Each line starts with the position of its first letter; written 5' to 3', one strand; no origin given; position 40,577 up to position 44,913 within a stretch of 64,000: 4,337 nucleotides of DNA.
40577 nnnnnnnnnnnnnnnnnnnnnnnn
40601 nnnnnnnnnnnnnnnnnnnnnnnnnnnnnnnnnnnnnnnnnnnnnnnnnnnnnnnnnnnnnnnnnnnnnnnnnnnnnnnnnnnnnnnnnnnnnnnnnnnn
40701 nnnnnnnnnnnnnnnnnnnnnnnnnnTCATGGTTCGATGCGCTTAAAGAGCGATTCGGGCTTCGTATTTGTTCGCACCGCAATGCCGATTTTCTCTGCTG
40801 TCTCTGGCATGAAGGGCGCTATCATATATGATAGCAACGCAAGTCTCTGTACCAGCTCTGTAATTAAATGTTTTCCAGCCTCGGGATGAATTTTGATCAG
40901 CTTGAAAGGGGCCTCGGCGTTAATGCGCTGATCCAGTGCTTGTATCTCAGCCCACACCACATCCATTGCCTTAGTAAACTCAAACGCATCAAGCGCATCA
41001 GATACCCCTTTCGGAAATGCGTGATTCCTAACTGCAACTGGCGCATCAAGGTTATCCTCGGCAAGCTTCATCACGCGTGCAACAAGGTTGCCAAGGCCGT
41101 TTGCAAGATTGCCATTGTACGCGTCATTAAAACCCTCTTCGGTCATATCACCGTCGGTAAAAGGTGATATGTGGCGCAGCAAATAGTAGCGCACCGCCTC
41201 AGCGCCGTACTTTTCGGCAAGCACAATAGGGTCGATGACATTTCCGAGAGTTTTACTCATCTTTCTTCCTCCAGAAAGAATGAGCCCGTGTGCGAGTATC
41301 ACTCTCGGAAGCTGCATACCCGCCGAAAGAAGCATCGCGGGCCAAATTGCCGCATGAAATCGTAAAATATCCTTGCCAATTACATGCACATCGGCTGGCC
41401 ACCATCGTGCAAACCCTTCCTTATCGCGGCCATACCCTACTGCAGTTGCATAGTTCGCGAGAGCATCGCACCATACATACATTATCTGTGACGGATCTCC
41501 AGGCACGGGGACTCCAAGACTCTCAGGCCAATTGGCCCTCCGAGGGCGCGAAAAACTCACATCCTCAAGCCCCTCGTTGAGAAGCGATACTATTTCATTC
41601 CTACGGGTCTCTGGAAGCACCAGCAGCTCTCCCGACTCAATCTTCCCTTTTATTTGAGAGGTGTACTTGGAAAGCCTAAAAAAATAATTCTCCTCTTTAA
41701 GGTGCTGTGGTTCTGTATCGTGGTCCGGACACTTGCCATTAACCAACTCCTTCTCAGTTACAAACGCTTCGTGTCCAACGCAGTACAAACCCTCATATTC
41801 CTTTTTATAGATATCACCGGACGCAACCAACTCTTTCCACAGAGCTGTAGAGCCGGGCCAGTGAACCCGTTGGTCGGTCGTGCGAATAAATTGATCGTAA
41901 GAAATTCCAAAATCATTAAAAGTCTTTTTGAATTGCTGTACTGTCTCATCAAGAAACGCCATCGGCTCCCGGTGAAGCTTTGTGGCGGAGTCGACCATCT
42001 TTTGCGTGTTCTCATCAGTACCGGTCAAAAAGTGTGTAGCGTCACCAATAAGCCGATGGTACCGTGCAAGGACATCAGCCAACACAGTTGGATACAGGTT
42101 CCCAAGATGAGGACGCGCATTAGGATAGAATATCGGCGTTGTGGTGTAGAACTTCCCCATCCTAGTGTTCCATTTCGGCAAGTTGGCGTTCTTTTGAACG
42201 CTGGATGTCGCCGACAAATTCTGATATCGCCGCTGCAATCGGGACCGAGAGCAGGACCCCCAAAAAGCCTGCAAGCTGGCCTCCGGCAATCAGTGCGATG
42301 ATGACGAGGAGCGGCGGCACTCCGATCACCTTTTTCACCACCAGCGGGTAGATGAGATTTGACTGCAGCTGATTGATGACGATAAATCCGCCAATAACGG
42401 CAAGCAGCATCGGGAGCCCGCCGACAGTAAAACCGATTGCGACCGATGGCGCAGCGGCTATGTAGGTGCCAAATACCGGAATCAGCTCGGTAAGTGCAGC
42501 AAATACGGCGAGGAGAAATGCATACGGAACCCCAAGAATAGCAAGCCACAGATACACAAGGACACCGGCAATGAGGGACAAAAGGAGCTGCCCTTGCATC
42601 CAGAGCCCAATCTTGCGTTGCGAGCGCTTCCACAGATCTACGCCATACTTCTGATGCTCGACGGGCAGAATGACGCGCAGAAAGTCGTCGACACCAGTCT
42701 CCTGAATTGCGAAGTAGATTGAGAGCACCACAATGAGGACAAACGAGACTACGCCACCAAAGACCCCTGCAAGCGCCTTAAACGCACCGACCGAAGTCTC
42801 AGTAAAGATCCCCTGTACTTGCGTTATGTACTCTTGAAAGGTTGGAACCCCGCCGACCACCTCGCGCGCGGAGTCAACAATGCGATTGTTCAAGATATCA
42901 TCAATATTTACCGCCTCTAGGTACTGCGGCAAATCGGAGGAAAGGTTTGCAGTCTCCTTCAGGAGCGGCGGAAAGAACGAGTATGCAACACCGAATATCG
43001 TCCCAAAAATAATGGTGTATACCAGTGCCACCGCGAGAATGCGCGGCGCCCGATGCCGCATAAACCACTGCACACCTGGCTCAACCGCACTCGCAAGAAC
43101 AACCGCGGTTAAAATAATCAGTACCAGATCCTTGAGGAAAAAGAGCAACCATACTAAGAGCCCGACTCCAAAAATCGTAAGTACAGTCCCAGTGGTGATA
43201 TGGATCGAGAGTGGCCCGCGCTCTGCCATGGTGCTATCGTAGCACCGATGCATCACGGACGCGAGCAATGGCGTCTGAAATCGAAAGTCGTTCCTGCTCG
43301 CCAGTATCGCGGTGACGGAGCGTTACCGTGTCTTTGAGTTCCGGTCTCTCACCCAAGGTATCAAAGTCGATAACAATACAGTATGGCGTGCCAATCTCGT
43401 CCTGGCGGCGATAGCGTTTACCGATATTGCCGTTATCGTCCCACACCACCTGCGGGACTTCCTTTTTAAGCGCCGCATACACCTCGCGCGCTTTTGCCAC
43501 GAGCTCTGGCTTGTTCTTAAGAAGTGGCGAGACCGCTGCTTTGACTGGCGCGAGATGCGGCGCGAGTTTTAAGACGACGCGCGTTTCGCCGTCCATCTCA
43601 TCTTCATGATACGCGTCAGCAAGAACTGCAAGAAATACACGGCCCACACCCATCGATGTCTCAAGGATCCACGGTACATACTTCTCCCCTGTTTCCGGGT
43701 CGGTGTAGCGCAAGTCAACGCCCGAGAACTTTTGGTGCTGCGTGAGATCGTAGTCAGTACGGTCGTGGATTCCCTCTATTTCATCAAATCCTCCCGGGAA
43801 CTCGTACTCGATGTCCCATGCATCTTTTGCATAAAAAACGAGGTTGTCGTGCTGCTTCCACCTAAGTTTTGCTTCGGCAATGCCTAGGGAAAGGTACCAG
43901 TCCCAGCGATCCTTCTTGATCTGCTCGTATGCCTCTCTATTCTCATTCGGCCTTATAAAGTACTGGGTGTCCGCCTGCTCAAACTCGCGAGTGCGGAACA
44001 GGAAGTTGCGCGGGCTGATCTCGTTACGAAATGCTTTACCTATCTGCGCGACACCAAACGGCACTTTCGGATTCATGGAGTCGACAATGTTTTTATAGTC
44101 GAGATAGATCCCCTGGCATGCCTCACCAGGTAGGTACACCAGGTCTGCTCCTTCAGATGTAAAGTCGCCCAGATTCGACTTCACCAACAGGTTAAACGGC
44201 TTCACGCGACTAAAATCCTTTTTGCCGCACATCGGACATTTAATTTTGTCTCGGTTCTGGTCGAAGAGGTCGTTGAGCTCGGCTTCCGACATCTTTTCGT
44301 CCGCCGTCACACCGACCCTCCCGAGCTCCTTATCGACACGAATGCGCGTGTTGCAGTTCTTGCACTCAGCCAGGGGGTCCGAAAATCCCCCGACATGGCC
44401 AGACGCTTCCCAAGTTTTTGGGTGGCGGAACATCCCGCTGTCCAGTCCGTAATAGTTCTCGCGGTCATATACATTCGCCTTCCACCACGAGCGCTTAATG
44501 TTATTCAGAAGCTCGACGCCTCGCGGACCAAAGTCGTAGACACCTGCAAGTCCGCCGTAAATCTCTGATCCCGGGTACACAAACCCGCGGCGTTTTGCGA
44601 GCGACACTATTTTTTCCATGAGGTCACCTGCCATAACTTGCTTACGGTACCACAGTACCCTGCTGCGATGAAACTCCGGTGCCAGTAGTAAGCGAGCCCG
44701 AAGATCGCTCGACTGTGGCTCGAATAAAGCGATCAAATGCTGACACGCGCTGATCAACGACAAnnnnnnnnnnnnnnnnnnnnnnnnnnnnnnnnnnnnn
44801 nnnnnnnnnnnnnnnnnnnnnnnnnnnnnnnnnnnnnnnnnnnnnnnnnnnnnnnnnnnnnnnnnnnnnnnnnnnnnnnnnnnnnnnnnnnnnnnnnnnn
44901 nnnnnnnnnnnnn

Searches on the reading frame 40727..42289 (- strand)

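Call 73: search_protein_families(library=pfam, proteins=[window:40727-42289:-], max_evalue=0.00001)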
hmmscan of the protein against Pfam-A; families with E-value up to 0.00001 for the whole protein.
window:40727-42289:- (520 aa): 3 families
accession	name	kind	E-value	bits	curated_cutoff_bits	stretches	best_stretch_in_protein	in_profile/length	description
PF09334.17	tRNA-synt_1g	-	1e-91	308.1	20.1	2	181-407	163-391/391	tRNA synthetases class I (M)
PF00133.28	tRNA-synt_1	-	2.8e-25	89.4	22.7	2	268-371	297-403/414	tRNA synthetases class I (I, L, M and V)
PF01406.26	tRNA-synt_1e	-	1.7e-09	37.9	27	0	300-372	209-282/301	tRNA synthetases class I (C) catalytic domain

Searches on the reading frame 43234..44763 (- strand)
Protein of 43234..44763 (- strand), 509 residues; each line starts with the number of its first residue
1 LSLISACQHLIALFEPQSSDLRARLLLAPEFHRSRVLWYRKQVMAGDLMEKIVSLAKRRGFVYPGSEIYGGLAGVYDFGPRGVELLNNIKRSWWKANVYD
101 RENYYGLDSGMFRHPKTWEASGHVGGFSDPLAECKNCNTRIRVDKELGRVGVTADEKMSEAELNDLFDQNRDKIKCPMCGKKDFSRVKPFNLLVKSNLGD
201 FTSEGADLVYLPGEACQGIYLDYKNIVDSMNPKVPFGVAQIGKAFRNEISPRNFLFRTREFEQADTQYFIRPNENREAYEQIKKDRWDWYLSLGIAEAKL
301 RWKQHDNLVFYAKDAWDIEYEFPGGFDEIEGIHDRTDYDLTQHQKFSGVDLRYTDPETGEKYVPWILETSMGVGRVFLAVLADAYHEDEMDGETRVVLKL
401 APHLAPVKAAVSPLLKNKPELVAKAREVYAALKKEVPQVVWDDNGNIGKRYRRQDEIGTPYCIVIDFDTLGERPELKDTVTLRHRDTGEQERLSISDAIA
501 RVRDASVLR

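Call 73: search_protein_families(library=pfam, proteins=[window:43234-44763:-], max_evalue=0.00001)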
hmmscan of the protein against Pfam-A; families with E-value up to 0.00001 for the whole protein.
window:43234-44763:- (509 aa): 2 families
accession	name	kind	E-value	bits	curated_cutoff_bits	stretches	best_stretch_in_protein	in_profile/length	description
PF03129.25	HGTP_anticodon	-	2.8e-19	69.5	21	1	408-503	1-92/94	Anticodon binding domain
PF00587.30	tRNA-synt_2b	-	3.7e-15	56.9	29.3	1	204-382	6-177/179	tRNA synthetase class II core domain (G, H, P, S and T)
